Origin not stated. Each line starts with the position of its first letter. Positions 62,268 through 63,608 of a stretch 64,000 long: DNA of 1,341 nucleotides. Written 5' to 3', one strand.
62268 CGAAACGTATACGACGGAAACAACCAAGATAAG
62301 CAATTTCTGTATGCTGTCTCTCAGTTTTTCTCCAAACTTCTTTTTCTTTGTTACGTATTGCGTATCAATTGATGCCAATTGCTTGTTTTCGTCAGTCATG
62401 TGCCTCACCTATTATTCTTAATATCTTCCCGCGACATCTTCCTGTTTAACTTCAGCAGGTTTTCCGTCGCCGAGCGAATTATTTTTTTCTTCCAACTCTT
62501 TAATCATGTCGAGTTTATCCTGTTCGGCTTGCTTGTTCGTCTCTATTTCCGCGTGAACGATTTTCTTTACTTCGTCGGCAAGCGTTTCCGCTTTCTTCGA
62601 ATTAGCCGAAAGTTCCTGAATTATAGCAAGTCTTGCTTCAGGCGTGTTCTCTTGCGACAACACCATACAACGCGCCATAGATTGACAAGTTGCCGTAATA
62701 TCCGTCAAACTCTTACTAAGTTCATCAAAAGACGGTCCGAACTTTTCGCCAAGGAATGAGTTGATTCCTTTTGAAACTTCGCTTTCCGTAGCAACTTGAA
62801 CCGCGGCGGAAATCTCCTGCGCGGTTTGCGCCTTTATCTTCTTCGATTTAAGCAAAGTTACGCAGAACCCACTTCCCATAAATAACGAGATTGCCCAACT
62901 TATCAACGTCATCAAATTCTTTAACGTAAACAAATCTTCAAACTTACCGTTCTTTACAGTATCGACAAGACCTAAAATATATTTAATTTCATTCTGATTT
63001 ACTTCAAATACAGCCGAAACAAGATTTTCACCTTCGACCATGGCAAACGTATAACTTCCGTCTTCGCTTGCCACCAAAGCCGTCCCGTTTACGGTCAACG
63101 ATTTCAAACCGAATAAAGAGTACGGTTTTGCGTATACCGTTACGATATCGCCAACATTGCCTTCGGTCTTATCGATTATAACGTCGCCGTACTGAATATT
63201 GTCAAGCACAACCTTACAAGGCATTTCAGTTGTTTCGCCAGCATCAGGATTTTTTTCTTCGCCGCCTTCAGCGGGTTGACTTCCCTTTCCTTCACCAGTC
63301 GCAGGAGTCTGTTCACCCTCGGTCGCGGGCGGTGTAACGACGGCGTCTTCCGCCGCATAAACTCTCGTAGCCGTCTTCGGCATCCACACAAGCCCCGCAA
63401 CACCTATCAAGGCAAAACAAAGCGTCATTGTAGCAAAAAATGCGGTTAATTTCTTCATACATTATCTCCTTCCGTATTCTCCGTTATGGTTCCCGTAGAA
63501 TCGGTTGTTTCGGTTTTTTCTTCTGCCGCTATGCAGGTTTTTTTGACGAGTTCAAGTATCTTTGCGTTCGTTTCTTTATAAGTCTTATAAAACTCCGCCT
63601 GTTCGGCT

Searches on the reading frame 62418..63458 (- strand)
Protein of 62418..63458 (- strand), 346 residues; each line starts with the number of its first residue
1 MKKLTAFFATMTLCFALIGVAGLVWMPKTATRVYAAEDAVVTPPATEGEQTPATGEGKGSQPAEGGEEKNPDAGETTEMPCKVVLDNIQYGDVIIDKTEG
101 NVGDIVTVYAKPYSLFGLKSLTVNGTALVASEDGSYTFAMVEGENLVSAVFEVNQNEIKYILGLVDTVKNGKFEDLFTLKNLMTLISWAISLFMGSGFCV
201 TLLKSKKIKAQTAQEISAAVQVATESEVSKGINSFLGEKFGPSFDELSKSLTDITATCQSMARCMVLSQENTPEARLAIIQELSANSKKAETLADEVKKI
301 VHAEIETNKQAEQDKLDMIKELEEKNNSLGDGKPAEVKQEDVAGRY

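Call 49: search_protein_families(library=pfam, proteins=[window:62418-63458:-], max_evalue=0.001)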
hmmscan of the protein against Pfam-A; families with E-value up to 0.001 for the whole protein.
window:62418-63458:- (346 aa): 1 family
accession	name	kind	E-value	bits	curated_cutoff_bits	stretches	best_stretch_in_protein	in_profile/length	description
PF18998.6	Flg_new_2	-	0.00058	20.2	23.6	0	88-154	8-72/73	Divergent InlB B-repeat domain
